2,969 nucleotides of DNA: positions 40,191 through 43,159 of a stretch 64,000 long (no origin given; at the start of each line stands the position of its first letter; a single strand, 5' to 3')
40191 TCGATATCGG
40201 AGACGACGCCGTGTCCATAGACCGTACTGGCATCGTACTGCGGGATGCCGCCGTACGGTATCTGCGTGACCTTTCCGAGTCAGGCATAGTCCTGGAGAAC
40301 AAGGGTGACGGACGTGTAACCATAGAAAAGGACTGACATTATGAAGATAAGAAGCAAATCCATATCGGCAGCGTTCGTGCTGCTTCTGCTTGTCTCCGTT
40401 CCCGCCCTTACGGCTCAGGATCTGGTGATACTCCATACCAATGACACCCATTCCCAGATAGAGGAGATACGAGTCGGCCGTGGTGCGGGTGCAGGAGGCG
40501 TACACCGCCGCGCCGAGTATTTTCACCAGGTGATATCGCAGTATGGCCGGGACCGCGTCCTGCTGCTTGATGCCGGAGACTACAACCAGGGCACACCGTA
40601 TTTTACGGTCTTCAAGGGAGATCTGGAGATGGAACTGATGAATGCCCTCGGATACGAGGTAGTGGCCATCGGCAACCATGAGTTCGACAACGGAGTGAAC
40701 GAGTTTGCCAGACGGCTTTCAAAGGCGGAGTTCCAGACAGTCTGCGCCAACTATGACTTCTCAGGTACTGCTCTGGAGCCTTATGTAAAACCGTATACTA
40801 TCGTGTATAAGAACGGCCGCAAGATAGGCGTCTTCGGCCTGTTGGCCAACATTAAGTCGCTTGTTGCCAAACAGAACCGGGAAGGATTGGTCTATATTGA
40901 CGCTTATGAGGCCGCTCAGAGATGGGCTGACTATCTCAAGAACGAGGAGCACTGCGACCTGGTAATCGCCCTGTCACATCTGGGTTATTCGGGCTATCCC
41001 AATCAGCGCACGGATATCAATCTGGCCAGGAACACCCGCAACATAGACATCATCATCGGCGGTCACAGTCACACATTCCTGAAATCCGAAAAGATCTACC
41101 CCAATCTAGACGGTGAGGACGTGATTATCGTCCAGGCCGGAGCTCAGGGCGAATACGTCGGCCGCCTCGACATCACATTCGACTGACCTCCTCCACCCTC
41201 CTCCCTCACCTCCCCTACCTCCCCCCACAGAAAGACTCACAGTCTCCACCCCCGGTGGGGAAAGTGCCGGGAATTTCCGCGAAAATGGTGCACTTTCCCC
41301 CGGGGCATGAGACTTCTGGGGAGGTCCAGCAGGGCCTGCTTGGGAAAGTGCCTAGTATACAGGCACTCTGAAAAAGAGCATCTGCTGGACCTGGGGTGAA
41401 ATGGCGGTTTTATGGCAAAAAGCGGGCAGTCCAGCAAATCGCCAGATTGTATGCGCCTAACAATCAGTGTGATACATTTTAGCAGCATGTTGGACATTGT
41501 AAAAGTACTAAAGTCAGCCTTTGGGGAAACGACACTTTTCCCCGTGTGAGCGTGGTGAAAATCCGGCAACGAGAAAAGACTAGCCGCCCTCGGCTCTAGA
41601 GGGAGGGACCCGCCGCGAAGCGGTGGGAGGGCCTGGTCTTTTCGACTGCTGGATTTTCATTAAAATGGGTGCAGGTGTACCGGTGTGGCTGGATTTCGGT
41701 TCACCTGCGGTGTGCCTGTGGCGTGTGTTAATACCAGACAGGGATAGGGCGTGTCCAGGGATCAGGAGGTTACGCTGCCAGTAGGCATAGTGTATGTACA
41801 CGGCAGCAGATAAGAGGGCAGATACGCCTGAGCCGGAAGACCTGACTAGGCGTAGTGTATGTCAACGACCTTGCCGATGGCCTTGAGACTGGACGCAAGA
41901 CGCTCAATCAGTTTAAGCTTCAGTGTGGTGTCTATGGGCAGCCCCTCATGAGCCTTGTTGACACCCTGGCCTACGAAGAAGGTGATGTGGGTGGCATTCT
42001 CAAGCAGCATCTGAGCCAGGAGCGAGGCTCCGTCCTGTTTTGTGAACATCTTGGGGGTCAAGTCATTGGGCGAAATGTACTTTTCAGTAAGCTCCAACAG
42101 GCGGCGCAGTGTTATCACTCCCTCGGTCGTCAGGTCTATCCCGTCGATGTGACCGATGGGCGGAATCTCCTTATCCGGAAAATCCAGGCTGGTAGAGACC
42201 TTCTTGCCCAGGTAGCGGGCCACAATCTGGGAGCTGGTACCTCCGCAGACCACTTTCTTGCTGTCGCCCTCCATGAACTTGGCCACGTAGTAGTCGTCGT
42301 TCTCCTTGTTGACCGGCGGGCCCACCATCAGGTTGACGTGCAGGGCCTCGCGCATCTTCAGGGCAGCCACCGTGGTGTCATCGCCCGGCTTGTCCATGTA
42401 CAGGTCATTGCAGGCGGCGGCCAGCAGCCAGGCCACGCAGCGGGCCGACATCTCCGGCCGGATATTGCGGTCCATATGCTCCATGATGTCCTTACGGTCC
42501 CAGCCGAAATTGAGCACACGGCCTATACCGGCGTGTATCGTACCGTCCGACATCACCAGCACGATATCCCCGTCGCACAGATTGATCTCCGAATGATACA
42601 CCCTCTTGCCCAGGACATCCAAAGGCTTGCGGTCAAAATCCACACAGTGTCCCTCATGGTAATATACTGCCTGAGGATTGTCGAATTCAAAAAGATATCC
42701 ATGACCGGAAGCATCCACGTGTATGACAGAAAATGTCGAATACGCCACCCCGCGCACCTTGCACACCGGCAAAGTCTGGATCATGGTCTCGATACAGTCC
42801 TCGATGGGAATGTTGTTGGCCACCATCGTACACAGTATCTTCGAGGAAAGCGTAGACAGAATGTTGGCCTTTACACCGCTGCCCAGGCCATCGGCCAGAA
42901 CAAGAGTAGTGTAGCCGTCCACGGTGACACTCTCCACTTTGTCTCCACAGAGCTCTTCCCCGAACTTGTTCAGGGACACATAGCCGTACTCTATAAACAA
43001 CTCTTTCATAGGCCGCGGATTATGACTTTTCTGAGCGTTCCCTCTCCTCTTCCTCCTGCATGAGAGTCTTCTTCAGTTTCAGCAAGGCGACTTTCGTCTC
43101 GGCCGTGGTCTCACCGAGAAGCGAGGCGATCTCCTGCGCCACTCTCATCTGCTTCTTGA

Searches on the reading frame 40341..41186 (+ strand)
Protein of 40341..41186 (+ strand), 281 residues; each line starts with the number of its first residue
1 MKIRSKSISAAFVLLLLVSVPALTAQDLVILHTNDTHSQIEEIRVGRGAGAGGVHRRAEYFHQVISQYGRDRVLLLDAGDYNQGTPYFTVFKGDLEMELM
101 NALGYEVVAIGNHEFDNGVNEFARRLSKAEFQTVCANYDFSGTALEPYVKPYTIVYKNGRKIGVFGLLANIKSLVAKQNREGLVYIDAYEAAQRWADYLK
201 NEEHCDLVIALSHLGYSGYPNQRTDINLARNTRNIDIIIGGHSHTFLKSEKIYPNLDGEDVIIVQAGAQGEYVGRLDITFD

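Call 35: search_protein_families(library=pfam, proteins=[window:40341-41186:+])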
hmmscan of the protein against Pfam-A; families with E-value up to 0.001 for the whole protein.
window:40341-41186:+ (281 aa): 2 families
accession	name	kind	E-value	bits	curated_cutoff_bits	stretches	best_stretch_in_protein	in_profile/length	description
PF00149.33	Metallophos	-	3.6e-14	54.1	21.5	1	29-245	2-190/191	Calcineurin-like phosphoesterase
PF09587.15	PGA_cap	-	1.4e-05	25.2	27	1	97-253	70-239/255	Bacterial capsule synthesis protein PGA_cap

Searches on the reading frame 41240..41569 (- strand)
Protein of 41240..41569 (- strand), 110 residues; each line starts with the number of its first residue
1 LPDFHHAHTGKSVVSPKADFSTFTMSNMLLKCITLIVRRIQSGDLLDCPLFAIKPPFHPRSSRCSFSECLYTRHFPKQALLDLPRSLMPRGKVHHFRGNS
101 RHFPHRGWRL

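Call 85: find_homologous_proteins(query=window:41240-41569:-, max_evalue=0.001)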
Query window:41240-41569:- (110 aa): 89 proteins with E <= 0.001 among 90 candidates.
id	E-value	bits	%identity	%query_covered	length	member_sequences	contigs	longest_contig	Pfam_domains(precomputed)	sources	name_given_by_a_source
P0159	3.3e-57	210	87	99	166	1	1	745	-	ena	-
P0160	2.5e-55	204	81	85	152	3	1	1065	-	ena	-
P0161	4.3e-50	187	81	92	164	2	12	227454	-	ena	-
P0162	8.3e-45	170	87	85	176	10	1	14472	-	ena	-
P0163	2.0e-44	168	77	90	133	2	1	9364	-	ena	-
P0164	5.0e-44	167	81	85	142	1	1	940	-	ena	-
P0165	1.8e-43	165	75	92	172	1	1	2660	-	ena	-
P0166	2.3e-43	165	74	100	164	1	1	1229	-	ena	-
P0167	7.8e-42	160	87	77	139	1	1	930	-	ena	-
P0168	8.2e-42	160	74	91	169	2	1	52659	-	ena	-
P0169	8.8e-42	160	78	86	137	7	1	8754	-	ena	-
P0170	1.1e-41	160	77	88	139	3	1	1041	-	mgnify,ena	mgnify:CR=1 FL=1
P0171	1.2e-41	159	77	86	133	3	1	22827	-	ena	-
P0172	1.3e-41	159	84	73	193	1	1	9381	-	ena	-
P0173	1.3e-41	159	76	91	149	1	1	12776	-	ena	-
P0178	3.0e-39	152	57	92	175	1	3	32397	-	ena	-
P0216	3.7e-33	132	63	93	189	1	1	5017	-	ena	-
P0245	2.0e-18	85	67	62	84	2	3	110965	-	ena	-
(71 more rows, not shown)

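Call 86: find_encoding_contigs(protein=P0178, flank=2500, max_places=3)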
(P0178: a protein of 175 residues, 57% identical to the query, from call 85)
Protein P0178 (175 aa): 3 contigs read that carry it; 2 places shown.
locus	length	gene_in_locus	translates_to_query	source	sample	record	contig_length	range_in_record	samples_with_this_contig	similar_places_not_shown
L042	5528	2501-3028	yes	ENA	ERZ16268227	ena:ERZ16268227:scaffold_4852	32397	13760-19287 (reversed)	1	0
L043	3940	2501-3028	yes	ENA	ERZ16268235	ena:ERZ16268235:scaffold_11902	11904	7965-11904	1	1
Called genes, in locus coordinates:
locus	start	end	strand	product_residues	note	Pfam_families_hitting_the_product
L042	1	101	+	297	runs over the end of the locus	PF12541:DUF3737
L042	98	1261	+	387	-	PF00155:Aminotran_1_2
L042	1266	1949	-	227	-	PF18912:DZR_2 (weak), PF00156:Pribosyltran (weak)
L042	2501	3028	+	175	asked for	-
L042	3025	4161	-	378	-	PF01713:Smr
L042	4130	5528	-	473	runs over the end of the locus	PF00488:MutS_V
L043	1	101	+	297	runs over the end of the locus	PF12541:DUF3737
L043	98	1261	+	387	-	PF00155:Aminotran_1_2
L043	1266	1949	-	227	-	PF18912:DZR_2 (weak), PF00156:Pribosyltran (weak)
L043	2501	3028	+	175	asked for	-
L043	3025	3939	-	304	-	?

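Call 87: find_encoding_contigs(protein=P0216, flank=2500, max_places=2)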
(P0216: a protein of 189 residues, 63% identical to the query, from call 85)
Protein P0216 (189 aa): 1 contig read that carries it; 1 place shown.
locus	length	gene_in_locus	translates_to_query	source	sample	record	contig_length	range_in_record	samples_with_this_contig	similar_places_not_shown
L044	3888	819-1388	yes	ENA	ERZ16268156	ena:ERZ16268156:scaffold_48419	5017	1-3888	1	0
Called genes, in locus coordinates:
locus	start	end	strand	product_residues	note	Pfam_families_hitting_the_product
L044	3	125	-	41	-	?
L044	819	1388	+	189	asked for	-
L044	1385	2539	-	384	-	PF01713:Smr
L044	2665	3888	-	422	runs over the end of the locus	PF00488:MutS_V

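Call 88: find_encoding_contigs(protein=P0245, flank=2500, max_places=3)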
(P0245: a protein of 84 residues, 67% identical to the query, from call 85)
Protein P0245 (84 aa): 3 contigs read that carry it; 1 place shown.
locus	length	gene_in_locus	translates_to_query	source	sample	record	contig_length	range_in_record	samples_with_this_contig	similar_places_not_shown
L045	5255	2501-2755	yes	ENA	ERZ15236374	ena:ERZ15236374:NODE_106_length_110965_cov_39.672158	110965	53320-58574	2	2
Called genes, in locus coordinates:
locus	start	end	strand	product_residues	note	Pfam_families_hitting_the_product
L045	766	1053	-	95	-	PF13601:HTH_34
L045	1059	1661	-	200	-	-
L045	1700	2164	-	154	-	PF09912:DUF2141 (weak)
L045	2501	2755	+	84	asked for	-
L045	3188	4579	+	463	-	PF03051:Peptidase_C1_2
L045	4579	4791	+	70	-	PF14899:DUF4492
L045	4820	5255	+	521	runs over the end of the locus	PF01654:Cyt_bd_oxida_I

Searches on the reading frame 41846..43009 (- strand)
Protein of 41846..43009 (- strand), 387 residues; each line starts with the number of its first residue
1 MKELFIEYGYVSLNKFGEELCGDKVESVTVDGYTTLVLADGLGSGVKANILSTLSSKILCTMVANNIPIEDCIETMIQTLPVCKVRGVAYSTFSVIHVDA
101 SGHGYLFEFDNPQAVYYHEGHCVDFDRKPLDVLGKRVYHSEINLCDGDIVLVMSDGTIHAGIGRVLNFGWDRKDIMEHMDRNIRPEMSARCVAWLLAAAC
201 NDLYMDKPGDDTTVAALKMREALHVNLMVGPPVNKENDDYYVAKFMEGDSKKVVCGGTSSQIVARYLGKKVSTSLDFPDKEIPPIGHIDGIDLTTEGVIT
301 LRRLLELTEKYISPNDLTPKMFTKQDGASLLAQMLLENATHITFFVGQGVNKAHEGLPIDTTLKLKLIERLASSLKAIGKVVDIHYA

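Call 35: search_protein_families(library=pfam, proteins=[window:41846-43009:-])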
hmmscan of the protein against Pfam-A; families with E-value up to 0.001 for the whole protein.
window:41846-43009:- (387 aa): 1 family
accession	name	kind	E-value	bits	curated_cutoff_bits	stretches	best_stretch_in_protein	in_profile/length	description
PF07228.17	SpoIIE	-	3.8e-12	47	25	1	31-219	2-191/192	Stage II sporulation protein E (SpoIIE)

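Call 58: find_homologous_proteins(query=window:41846-43009:-, max_evalue=1e-40)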
Query window:41846-43009:- (387 aa): 7987 proteins with E <= 1e-40 among 8000 candidates; the best 120 are listed.
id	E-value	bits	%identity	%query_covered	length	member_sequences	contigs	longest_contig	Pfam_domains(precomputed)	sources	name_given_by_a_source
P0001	2.9e-254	861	97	100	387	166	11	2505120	PF07228.18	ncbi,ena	-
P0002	3.8e-229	778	91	100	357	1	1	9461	PF07228.18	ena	-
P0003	1.3e-225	767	87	100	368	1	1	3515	PF07228.18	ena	-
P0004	1.8e-207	707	78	100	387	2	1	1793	PF07228.18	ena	-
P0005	1.1e-206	704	76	100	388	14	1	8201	PF07228.18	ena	-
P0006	3.8e-204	696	77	99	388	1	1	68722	PF07228.18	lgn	-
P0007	2.7e-202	690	77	99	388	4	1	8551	PF07228.18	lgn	-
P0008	5.8e-202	689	76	100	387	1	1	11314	PF07228.18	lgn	-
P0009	3.5e-200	683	75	100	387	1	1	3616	PF07228.18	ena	-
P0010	4.6e-200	682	76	99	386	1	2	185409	PF07228.18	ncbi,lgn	-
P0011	4.2e-197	673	75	99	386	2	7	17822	PF07228.18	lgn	-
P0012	6.9e-197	672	75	98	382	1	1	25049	PF07228.18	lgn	-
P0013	1.7e-195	667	75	100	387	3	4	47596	PF07228.18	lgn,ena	-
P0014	4.1e-193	660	73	99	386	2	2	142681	PF07228.18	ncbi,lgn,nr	ncbi:MAG: SpoIIE family protein phosphatase [Bacteroidales bacterium]|nr:SpoIIE family protein phosp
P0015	4.1e-193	660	73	99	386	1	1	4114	PF07228.18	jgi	-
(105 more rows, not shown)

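Call 59: find_encoding_contigs(protein=P0001, flank=2000, max_places=6)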
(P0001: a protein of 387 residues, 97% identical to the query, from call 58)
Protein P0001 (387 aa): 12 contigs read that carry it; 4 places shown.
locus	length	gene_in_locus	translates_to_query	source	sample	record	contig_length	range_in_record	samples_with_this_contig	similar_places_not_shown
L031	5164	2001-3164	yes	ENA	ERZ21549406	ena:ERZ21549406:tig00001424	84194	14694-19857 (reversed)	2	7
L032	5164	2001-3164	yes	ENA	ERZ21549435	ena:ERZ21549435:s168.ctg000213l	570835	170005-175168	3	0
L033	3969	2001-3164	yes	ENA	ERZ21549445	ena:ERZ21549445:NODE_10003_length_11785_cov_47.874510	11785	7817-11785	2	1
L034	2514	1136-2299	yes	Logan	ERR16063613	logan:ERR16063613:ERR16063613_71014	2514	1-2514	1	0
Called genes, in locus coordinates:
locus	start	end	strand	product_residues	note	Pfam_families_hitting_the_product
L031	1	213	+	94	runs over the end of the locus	-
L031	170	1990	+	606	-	PF12838:Fer4_7 (weak), PF13187:Fer4_9 (weak), PF13237:Fer4_10 (weak), PF25160:LdpA_Fe-S-bd (weak), PF00037:Fer4 (weak), PF02906:Fe_hyd_lg_C, PF04060:FeS, PF00989:PAS (weak), +2 more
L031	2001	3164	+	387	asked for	PF07228:SpoIIE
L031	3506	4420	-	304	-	-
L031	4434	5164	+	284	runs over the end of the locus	-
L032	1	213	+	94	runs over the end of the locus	-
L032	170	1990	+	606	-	PF12838:Fer4_7 (weak), PF13187:Fer4_9 (weak), PF13237:Fer4_10 (weak), PF25160:LdpA_Fe-S-bd (weak), PF00037:Fer4 (weak), PF02906:Fe_hyd_lg_C, PF04060:FeS, PF00989:PAS (weak), +2 more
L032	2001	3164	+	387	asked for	PF07228:SpoIIE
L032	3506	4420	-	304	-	-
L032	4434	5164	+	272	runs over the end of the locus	-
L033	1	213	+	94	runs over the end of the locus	-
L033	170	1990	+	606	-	PF12838:Fer4_7 (weak), PF13187:Fer4_9 (weak), PF13237:Fer4_10 (weak), PF25160:LdpA_Fe-S-bd (weak), PF00037:Fer4 (weak), PF02906:Fe_hyd_lg_C, PF04060:FeS, PF00989:PAS (weak), +2 more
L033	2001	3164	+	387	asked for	PF07228:SpoIIE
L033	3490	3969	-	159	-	?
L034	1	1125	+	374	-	?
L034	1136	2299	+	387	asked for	PF07228:SpoIIE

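Call 60: find_encoding_contigs(protein=P0006, flank=2000, max_places=3)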
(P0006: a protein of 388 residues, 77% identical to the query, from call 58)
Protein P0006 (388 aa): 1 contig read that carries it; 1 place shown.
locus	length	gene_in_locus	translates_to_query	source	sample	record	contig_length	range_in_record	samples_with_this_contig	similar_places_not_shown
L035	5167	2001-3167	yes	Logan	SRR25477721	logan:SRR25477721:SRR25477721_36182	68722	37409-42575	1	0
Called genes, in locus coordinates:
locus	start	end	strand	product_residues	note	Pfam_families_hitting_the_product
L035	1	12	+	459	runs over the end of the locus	PF05195:AMP_N, PF00557:Peptidase_M24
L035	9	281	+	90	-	PF01257:2Fe-2S_thioredx (weak)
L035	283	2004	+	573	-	PF12838:Fer4_7 (weak), PF13187:Fer4_9 (weak), PF13237:Fer4_10 (weak), PF25160:LdpA_Fe-S-bd (weak), PF00037:Fer4 (weak), PF02906:Fe_hyd_lg_C, PF04060:FeS, PF00989:PAS (weak), +4 more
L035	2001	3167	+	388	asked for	PF07228:SpoIIE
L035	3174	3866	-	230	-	PF21347:DUF3108_like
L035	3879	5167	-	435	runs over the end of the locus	PF01595:CNNM, PF00571:CBS (faint), PF03471:CorC_HlyC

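Call 61: find_encoding_contigs(protein=P0010, flank=2000, max_places=3)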
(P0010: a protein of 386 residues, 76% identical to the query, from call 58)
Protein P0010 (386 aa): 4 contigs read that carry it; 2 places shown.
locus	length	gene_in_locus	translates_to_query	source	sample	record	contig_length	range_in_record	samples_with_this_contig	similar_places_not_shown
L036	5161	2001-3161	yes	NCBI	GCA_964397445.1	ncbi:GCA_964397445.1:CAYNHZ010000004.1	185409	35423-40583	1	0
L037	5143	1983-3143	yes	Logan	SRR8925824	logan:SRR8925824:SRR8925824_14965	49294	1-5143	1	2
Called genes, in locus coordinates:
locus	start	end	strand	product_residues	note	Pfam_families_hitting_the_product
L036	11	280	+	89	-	-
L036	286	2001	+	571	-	PF12838:Fer4_7, PF13187:Fer4_9 (weak), PF13237:Fer4_10 (weak), PF25160:LdpA_Fe-S-bd (weak), PF00037:Fer4 (weak), PF02906:Fe_hyd_lg_C, PF04060:FeS, PF13188:PAS_8 (weak), +4 more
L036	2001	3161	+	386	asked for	PF07228:SpoIIE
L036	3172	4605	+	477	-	PF12838:Fer4_7, PF12837:Fer4_6, PF13237:Fer4_10, PF00037:Fer4, PF12838:Fer4_7, PF25160:LdpA_Fe-S-bd, PF00037:Fer4, PF02906:Fe_hyd_lg_C, +10 more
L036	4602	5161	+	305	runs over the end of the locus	PF00892:EamA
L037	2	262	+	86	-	?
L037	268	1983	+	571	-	PF12838:Fer4_7, PF13187:Fer4_9 (weak), PF13237:Fer4_10 (weak), PF25160:LdpA_Fe-S-bd (weak), PF00037:Fer4 (weak), PF02906:Fe_hyd_lg_C, PF04060:FeS, PF13188:PAS_8 (weak), +4 more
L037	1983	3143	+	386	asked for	PF07228:SpoIIE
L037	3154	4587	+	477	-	PF12838:Fer4_7, PF12837:Fer4_6, PF13237:Fer4_10, PF00037:Fer4, PF12838:Fer4_7, PF25160:LdpA_Fe-S-bd, PF00037:Fer4, PF02906:Fe_hyd_lg_C, +10 more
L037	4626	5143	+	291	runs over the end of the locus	PF00892:EamA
